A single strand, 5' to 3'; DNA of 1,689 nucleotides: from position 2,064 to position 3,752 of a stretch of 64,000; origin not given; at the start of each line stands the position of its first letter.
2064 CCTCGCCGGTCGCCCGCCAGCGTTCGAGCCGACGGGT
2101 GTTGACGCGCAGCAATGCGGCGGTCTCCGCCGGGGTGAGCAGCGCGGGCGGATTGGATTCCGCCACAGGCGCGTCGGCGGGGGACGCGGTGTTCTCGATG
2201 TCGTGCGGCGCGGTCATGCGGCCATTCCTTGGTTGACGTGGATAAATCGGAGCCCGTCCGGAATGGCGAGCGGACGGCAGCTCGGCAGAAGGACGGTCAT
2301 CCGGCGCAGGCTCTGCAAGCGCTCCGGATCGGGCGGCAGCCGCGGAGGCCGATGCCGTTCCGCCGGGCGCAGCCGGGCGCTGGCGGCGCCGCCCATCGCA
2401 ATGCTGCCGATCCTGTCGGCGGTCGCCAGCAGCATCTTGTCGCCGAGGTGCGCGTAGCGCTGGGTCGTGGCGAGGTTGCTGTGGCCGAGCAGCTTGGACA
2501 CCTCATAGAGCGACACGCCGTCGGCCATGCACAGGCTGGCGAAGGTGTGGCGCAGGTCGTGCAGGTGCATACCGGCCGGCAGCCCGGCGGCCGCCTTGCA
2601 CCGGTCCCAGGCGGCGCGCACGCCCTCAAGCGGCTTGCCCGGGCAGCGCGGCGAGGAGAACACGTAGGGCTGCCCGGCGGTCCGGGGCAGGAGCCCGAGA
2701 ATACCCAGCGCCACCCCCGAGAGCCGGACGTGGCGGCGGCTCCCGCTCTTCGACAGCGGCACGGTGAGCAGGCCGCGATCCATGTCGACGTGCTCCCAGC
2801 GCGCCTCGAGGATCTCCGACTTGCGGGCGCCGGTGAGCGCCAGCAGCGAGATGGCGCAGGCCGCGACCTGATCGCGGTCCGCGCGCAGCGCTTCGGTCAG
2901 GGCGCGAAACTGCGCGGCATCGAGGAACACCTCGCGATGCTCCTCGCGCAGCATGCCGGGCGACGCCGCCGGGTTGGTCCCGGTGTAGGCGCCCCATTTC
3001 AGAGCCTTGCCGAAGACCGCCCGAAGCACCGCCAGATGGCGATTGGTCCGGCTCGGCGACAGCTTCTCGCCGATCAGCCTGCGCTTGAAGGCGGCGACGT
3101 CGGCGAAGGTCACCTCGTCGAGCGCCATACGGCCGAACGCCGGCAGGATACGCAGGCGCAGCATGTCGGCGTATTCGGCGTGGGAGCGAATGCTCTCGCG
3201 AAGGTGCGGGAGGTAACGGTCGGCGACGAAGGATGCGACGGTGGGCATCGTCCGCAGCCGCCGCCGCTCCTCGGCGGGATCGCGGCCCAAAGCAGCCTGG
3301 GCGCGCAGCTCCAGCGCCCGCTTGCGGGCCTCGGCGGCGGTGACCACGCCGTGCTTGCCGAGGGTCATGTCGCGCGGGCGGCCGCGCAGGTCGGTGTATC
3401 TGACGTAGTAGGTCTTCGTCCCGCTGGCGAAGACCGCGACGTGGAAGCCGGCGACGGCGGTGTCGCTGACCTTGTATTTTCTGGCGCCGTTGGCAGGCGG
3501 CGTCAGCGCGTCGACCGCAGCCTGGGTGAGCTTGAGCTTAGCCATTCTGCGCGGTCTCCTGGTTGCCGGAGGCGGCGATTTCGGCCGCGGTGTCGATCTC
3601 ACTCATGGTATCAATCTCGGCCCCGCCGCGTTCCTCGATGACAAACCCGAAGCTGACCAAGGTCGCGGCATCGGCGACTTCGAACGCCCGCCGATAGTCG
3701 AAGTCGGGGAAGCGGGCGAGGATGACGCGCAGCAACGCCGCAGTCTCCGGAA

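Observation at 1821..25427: Four same-orientation copies of a ~50-nt motif cut the island into three 7-8 kb cassettes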

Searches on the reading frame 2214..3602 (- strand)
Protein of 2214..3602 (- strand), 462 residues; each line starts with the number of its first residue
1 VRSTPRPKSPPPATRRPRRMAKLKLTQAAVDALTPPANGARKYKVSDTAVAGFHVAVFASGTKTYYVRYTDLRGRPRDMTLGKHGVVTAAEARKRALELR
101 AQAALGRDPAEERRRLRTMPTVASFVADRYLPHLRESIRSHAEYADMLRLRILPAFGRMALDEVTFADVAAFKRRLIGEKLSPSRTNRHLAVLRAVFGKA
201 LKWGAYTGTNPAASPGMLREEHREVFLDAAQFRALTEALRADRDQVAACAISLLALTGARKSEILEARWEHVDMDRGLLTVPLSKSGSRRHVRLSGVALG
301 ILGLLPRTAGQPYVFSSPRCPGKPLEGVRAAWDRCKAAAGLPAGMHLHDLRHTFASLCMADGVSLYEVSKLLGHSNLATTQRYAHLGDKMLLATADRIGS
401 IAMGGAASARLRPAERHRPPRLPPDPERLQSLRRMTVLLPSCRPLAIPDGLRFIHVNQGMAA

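Call 9: search_protein_families(library=pfam, proteins=[window:2214-3602:-], max_evalue=0.001)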
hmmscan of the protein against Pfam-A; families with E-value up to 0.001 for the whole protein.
window:2214-3602:- (462 aa): 3 families
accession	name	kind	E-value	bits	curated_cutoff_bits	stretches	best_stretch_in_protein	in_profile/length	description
PF00589.27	Phage_integrase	-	3.9e-24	85.8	27.1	1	226-388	2-170/172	Phage integrase family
PF13356.12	Arm-DNA-bind_3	-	5.8e-19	68.5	27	1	25-115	1-82/83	Arm DNA-binding domain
PF24624.1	Int_N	-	7.8e-05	23.8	27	1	152-213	33-94/100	Phage integrase, N-terminal domain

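Call 14: find_encoding_contigs(protein=window:2214-3602:-, flank=10000, max_places=6)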
Protein window:2214-3602:- (462 aa): no gene with exactly this product is on record in the collection.

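Call 34: find_homologous_proteins(query=window:2214-3602:-, max_evalue=1e-30)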
Query window:2214-3602:- (462 aa): 1808 proteins with E <= 1e-30 among 8000 candidates; the best 120 are listed.
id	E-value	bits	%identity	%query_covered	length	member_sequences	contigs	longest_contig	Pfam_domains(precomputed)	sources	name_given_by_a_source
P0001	2.7e-288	974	100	96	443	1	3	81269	PF13356.13,PF00589.28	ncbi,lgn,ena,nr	ncbi:MAG: site-specific integrase [Acetobacteraceae bacterium]|nr:site-specific integrase [Acetobact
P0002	3.0e-261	885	91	96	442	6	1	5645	PF13356.13,PF00589.28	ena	-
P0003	1.5e-137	477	59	84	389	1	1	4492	PF13356.13,PF00589.28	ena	-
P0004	4.2e-137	476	59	83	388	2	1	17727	PF13356.13,PF00589.28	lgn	-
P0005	4.0e-136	473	63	78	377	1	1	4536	PF13356.13,PF00589.28,PF24624.2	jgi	jgi:integrase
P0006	8.8e-136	471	58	84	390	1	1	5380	PF13356.13,PF00589.28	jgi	jgi:integrase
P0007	2.3e-133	464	59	81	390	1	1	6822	PF13356.13,PF00589.28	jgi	jgi:integrase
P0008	1.7e-129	451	56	84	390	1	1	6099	PF13356.13,PF00589.28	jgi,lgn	jgi:integrase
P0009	4.8e-129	449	56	84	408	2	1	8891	PF13356.13,PF00589.28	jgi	jgi:integrase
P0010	1.1e-128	448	57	84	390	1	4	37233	PF13356.13,PF00589.28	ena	-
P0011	7.2e-127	442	56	83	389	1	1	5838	PF13356.13,PF00589.28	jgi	jgi:integrase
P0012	2.8e-125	437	60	79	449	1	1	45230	PF13356.13,PF00589.28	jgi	jgi:integrase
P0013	1.2e-124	435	55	84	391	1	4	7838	PF13356.13,PF00589.28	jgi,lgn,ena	-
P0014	2.1e-124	434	56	83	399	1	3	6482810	PF13356.13,PF00589.28,PF24624.2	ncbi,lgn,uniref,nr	ncbi:Tyrosine-type recombinase/integrase [Rhodovastum atsumiense]|uniref:Tyrosine-type recombinase/i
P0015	4.9e-123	429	54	84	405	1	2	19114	PF13356.13,PF00589.28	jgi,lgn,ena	-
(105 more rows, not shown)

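Call 36: find_encoding_contigs(protein=P0001, flank=10000, max_places=5)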
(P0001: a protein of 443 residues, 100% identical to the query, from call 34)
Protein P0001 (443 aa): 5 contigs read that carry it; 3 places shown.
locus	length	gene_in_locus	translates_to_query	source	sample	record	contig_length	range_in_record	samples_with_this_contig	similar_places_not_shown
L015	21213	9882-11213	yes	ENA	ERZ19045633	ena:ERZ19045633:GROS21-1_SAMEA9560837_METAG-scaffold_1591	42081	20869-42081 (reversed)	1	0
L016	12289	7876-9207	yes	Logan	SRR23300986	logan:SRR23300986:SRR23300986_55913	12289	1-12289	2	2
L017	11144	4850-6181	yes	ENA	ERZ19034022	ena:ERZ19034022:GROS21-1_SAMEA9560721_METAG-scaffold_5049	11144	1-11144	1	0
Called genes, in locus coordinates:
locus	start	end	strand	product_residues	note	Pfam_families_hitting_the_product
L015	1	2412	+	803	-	?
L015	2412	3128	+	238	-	PF01863:YgjP-like, PF10263:SprT-like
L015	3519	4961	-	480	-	-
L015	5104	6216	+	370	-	-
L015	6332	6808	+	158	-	-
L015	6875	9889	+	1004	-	PF03175:DNA_pol_B_2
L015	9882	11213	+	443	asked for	PF13356:Arm-DNA-bind_3, PF00589:Phage_integrase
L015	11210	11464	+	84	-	PF12728:HTH_17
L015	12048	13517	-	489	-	PF02463:SMC_N (faint), PF13476:AAA_23, PF13304:AAA_21, PF13175:AAA_15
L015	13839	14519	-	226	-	PF00089:Trypsin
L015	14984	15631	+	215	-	PF12728:HTH_17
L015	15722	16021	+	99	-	-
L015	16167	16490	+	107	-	-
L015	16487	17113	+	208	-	-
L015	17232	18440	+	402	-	PF13356:Arm-DNA-bind_3, PF02899:Phage_int_SAM_1 (faint), PF24624:Int_N, PF00589:Phage_integrase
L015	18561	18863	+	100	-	-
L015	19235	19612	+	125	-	-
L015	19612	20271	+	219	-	-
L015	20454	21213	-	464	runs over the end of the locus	-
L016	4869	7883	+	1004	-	PF03175:DNA_pol_B_2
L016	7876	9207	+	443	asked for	PF13356:Arm-DNA-bind_3, PF00589:Phage_integrase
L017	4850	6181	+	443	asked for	PF13356:Arm-DNA-bind_3, PF00589:Phage_integrase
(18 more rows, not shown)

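Call 42: find_encoding_contigs(protein=P0014, flank=10000, max_places=2)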
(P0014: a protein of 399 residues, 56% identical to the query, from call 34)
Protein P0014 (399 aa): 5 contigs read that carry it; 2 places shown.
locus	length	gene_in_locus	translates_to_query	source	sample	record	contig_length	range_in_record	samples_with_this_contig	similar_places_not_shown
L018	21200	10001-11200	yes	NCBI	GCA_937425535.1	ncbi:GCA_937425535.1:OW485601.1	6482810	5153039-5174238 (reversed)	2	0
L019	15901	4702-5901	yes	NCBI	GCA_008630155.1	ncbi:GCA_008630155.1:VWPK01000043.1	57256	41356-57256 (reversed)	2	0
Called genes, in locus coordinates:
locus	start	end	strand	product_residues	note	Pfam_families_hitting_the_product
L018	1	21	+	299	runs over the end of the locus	PF00126:HTH_1, PF03466:LysR_substrate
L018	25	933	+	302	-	PF00589:Phage_integrase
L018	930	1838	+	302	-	PF06685:DUF1186, PF02810:SEC-C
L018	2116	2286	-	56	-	-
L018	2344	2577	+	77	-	PF04014:MazE_antitoxin, PF15937:PrlF_antitoxin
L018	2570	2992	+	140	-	PF01850:PIN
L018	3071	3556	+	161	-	-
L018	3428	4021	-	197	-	-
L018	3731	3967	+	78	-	-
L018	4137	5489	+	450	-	PF20042:DUF6444 (weak), PF03050:DDE_Tnp_IS66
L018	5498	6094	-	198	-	-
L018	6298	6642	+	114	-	-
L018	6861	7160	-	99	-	-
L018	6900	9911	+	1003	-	PF03175:DNA_pol_B_2 (faint)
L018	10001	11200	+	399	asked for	PF13356:Arm-DNA-bind_3, PF24624:Int_N (weak), PF00589:Phage_integrase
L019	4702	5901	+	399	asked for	PF13356:Arm-DNA-bind_3, PF24624:Int_N (weak), PF00589:Phage_integrase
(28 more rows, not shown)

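Call 43: find_encoding_contigs(protein=P0002, flank=10000, max_places=4)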
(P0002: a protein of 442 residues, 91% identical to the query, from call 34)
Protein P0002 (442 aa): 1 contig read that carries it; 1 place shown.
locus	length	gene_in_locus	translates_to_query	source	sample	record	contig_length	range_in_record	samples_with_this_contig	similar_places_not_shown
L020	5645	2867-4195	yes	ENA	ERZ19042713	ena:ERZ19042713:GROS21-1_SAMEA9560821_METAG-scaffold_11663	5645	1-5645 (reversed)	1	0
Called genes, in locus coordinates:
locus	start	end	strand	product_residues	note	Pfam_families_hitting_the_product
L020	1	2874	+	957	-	?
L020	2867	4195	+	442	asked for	PF13356:Arm-DNA-bind_3, PF00589:Phage_integrase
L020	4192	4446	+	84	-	PF12728:HTH_17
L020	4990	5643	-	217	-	?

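Call 44: find_encoding_contigs(protein=P0004, flank=10000, max_places=3)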
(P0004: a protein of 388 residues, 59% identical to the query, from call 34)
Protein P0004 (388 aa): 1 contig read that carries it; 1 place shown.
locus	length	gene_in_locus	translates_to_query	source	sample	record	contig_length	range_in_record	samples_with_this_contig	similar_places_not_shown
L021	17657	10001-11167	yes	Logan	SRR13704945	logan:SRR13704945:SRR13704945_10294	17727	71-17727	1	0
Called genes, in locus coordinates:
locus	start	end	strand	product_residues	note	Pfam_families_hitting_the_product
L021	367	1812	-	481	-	PF00282:Pyridoxal_deC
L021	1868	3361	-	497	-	PF00324:AA_permease, PF13520:AA_permease_2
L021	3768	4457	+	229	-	PF02586:SRAP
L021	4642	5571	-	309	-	-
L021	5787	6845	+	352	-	-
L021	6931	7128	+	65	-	-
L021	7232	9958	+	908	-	PF03175:DNA_pol_B_2 (weak)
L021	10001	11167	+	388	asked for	PF13356:Arm-DNA-bind_3, PF00589:Phage_integrase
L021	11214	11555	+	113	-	PF12728:HTH_17 (weak)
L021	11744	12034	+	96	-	-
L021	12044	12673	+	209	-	-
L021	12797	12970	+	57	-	-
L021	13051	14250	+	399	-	PF13356:Arm-DNA-bind_3, PF24624:Int_N (weak), PF00589:Phage_integrase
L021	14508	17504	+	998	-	PF02463:SMC_N (faint), PF13304:AAA_21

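Call 63: find_encoding_contigs(protein=P0012, flank=10000, max_places=1)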
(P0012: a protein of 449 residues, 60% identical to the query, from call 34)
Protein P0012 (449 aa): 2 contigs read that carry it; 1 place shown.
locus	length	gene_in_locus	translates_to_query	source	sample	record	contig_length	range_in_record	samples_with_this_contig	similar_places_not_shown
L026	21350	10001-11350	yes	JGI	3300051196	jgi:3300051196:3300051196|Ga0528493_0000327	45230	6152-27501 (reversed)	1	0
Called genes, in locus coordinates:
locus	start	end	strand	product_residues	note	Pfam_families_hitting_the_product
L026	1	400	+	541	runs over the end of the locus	PF12161:HsdM_N (weak), PF02384:N6_Mtase, PF01170:UPF0020 (weak), PF07669:Eco57I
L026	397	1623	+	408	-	PF01420:Methylase_S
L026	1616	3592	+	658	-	-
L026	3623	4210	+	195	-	-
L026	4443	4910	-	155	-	PF10027:DUF2269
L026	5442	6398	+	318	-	-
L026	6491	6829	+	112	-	-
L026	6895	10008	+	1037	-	-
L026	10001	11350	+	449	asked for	PF13356:Arm-DNA-bind_3, PF00589:Phage_integrase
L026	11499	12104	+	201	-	PF12728:HTH_17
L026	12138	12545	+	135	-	-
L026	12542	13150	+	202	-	-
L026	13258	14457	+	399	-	PF13356:Arm-DNA-bind_3, PF02899:Phage_int_SAM_1 (weak), PF24624:Int_N (weak), PF00589:Phage_integrase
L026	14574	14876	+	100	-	-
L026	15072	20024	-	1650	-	PF05729:NACHT (weak)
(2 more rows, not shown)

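Call 78: find_related_loci(query=P0001, collection=viral_contigs, flank=10000)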
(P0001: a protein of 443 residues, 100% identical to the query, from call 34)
Query P0001 (443 aa) in viral_contigs; peptide patterns used: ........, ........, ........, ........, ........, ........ (x = any residue, [..] = any of these).
3 stretches matched a pattern, but none encodes a relative of the query by tblastn (E <= 1e-3).
